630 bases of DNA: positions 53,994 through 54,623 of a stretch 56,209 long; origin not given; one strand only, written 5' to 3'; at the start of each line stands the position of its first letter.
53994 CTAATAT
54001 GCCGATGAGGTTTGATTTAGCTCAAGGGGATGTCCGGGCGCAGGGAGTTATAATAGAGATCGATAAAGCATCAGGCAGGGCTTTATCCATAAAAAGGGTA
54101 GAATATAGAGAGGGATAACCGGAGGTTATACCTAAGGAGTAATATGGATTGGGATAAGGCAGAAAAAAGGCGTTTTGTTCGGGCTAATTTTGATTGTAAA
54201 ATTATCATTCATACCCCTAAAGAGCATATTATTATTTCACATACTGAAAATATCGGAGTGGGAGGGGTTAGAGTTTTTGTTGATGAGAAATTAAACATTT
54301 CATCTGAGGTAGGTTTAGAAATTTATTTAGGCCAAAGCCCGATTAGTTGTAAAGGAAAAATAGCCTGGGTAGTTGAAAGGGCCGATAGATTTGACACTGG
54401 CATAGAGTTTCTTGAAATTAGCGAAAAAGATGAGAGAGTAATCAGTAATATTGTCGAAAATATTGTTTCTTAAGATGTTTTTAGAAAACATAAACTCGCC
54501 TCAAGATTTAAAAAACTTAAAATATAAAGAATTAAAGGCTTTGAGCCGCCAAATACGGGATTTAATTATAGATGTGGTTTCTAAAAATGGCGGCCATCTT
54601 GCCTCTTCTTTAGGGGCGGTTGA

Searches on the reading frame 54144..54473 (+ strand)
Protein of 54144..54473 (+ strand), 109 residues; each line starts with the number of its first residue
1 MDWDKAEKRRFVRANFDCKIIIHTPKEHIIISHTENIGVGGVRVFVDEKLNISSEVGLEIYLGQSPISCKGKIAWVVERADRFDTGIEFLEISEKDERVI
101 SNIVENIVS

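Call 79: search_protein_families(library=pfam, proteins=[window:54144-54473:+])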
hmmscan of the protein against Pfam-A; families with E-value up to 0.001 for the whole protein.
window:54144-54473:+ (109 aa): 1 family
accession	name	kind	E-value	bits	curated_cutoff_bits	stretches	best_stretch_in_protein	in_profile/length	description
PF07238.19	PilZ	-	1.3e-13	51.6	22.5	1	7-105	1-101/102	PilZ domain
